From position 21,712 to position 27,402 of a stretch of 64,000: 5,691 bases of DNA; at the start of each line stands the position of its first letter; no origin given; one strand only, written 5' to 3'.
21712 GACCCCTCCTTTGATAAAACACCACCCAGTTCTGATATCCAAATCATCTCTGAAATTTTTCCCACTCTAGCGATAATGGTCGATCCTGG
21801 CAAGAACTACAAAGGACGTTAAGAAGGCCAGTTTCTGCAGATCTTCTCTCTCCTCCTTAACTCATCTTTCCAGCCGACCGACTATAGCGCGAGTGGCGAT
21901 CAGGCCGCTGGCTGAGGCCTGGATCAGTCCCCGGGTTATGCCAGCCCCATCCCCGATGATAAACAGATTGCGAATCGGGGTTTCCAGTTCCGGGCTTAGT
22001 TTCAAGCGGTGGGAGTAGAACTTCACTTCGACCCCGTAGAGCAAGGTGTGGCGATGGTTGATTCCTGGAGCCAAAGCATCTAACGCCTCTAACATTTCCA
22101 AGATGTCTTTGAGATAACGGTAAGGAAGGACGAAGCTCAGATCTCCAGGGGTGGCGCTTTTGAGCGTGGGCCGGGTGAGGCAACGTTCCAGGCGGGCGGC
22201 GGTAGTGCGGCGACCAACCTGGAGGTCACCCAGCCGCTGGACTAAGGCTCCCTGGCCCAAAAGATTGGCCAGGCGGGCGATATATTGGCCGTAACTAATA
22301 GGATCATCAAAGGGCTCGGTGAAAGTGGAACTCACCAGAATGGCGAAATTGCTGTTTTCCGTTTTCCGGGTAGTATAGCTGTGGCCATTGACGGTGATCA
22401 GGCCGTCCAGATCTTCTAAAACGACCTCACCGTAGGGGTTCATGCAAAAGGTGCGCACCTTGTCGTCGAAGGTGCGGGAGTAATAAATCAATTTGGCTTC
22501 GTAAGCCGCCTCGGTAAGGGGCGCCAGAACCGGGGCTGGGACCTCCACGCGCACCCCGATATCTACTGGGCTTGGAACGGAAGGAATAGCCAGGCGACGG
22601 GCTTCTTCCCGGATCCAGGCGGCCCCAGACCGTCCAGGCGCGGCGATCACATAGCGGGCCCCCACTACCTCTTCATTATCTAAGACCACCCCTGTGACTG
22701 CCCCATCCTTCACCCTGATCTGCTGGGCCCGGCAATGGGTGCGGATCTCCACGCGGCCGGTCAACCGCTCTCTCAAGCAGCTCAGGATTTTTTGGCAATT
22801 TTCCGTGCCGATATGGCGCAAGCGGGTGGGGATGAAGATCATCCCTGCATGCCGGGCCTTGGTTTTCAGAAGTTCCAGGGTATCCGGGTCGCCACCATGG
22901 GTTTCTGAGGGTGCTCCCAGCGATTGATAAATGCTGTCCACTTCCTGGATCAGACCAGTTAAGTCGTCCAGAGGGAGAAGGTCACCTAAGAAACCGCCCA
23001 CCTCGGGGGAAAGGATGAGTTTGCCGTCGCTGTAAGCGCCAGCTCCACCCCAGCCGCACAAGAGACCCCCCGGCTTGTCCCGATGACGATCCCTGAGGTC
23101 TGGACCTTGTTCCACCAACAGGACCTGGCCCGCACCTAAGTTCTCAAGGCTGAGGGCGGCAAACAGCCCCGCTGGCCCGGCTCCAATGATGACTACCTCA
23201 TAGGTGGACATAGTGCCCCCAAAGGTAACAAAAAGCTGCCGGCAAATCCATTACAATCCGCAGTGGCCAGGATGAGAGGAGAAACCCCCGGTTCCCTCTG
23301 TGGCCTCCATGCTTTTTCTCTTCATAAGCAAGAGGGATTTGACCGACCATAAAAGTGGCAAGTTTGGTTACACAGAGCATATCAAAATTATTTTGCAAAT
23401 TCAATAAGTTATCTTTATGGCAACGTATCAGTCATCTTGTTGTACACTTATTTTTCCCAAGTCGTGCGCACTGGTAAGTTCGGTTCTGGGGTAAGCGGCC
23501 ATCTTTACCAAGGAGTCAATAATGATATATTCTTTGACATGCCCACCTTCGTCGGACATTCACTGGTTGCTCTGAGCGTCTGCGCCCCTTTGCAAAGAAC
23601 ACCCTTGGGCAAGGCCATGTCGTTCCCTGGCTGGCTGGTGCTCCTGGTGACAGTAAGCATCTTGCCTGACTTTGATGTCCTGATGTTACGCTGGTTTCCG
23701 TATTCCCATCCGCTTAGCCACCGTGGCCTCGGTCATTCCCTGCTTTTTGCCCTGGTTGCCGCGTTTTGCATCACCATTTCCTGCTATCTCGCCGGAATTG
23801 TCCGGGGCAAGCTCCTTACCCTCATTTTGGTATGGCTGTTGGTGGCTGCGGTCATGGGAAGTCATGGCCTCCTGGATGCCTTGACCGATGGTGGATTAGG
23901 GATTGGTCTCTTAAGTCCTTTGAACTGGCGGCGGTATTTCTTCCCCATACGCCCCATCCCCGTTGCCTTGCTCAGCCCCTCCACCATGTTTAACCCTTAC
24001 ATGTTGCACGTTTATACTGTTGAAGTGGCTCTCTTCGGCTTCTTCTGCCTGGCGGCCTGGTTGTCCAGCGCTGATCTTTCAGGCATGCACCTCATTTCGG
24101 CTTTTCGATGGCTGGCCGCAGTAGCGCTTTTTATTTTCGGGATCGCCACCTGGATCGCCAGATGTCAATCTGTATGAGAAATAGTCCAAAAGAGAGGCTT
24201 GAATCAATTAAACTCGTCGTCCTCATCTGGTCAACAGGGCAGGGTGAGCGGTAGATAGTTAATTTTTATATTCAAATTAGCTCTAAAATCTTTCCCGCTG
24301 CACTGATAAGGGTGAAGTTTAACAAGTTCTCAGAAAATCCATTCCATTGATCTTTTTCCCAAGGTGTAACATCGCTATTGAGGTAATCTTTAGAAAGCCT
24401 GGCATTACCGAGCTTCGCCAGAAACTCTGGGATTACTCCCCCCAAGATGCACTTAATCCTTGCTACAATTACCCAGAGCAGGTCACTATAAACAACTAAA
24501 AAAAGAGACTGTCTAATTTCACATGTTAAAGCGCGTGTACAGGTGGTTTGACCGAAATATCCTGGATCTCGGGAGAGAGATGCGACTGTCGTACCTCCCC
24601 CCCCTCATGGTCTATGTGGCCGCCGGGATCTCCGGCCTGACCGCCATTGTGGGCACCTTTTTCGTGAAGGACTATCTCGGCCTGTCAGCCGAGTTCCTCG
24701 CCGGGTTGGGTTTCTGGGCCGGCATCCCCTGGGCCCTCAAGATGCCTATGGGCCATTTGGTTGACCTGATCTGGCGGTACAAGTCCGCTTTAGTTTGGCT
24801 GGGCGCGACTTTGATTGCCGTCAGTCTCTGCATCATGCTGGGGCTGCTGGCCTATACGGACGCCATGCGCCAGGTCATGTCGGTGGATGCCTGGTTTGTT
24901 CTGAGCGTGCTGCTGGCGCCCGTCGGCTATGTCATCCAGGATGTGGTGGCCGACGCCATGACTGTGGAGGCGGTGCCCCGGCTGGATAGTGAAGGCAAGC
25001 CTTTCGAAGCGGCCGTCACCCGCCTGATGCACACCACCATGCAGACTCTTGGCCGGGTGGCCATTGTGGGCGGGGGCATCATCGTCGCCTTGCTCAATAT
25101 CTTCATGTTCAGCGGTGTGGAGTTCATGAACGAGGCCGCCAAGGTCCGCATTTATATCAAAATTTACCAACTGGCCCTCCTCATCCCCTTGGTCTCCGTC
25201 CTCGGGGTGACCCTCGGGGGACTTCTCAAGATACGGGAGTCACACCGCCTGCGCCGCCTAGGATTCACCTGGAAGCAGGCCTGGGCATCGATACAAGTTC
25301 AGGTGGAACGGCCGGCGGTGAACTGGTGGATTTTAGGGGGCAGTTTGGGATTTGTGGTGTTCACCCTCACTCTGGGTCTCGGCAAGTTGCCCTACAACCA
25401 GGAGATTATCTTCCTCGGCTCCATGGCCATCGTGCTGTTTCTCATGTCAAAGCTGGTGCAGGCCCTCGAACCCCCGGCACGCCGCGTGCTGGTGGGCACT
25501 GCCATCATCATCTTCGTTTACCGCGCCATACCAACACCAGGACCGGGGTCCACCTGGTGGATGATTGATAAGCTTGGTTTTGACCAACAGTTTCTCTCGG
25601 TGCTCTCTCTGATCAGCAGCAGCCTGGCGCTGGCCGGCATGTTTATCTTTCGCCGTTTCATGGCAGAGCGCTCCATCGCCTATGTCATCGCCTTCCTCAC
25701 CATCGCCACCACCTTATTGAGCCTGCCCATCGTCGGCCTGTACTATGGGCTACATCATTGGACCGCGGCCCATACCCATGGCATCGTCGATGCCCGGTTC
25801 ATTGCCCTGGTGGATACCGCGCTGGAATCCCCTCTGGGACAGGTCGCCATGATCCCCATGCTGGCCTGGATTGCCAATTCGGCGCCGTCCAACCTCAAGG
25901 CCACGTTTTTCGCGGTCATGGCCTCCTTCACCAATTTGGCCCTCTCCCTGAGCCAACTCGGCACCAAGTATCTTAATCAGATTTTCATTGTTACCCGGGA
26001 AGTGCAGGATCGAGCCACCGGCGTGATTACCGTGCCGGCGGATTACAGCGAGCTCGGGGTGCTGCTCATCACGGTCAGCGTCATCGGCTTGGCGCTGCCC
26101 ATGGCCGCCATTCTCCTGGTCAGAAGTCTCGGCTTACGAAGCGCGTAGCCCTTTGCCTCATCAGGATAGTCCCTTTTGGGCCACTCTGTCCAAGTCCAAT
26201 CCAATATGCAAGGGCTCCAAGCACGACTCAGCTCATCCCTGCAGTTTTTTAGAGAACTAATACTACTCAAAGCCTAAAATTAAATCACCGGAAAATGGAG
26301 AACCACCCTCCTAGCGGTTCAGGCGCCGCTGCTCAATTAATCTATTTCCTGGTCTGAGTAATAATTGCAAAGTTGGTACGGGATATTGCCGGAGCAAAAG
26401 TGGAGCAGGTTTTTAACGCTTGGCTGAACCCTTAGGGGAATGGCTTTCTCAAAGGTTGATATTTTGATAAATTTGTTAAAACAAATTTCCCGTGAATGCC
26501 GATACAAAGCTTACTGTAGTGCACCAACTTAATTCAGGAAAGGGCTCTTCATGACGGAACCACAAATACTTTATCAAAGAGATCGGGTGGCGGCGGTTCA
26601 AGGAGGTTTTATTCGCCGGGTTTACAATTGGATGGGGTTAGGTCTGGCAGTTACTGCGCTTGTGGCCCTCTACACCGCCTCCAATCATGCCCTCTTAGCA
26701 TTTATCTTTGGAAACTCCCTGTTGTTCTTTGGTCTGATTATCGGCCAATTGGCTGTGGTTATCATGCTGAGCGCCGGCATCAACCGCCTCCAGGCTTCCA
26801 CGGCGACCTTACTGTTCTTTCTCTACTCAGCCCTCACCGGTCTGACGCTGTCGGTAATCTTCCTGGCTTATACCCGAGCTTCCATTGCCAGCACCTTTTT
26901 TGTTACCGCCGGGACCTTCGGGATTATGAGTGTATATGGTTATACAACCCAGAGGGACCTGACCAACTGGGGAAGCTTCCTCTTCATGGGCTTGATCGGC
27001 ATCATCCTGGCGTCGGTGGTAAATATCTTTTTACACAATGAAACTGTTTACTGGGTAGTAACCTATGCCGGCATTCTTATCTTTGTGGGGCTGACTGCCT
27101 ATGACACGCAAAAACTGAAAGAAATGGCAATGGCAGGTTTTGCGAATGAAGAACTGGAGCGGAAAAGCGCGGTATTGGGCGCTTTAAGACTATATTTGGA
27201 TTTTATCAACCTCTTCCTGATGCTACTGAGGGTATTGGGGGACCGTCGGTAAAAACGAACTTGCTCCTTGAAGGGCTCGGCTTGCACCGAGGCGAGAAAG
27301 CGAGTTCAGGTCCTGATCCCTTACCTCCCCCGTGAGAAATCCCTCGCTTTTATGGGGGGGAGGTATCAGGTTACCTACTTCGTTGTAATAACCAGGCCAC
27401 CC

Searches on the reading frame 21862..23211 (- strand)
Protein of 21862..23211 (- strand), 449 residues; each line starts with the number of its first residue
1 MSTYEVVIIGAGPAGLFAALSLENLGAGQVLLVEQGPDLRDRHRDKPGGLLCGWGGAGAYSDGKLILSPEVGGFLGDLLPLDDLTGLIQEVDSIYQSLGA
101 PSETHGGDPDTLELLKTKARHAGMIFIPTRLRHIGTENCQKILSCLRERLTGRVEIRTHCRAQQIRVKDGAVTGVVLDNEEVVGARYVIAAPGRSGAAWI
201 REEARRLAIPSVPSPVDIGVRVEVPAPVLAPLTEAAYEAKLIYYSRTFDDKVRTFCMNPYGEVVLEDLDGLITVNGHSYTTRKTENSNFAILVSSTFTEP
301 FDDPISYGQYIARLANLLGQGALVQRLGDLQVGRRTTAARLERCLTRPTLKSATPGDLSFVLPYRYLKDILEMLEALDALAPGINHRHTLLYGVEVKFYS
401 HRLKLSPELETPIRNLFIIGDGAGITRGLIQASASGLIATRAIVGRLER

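Call 42: search_protein_families(library=pfam, proteins=[window:21862-23211:-], max_evalue=0.0001)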
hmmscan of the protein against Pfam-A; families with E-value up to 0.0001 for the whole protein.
window:21862-23211:- (449 aa): 10 families
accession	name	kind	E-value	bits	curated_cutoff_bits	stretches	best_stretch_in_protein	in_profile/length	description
PF01266.30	DAO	-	8e-12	45.8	27.9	1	6-265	2-267/353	FAD dependent oxidoreductase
PF21688.3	FAD-depend_C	-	2e-11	44.9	27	1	234-396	31-195/197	FAD-dependent protein, C-terminal domain-like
PF00890.30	FAD_binding_2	-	2.2e-10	40.7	20.4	1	6-40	2-35/414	FAD binding domain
PF01134.28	GIDA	-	2.6e-10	40.4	22.1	0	357-446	303-386/391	Glucose inhibited division protein A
PF07992.20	Pyr_redox_2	-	8.7e-09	35.6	26.1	0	4-37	1-33/291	Pyridine nucleotide-disulphide oxidoreductase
PF03486.20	HI0933_like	-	1.6e-08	34.7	50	0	5-38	2-34/244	HI0933-like protein Rossmann domain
PF01494.25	FAD_binding_3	-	4.2e-08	33.2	22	0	4-35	2-32/349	FAD binding domain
PF12831.13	FAD_oxidored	-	1.2e-05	25.2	27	0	5-37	1-32/416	FAD dependent oxidoreductase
PF00070.33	Pyr_redox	-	4e-05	24.5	22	0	6-46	2-40/82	Pyridine nucleotide-disulphide oxidoreductase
PF05834.18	Lycopene_cycl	-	6.5e-05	22.6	23.4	0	6-39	2-36/380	Lycopene cyclase protein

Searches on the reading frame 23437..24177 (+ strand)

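Call 42: search_protein_families(library=pfam, proteins=[window:23437-24177:+], max_evalue=0.0001)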
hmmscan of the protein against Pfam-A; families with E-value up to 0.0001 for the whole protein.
window:23437-24177:+ (246 aa): 1 family
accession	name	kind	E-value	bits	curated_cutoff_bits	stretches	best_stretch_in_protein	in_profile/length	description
PF04307.19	YdjM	-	5.8e-16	58.9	29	1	35-209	1-166/176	YdjM inner membrane protein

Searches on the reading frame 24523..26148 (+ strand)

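Call 42: search_protein_families(library=pfam, proteins=[window:24523-26148:+], max_evalue=0.0001)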
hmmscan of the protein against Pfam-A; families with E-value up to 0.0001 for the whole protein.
window:24523-26148:+ (541 aa): 1 family
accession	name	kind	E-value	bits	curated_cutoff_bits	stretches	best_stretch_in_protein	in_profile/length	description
PF03092.22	BT1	-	1.8e-14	53.8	22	1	35-532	2-413/432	BT1 family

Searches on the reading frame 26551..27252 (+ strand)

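Call 42: search_protein_families(library=pfam, proteins=[window:26551-27252:+], max_evalue=0.0001)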
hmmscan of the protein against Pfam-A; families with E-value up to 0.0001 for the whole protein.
window:26551-27252:+ (233 aa): 1 family
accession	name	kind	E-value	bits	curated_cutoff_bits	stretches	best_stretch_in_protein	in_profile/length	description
PF01027.25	Bax1-I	-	1.8e-63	214.5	34.1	1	20-229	3-207/207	Inhibitor of apoptosis-promoting Bax1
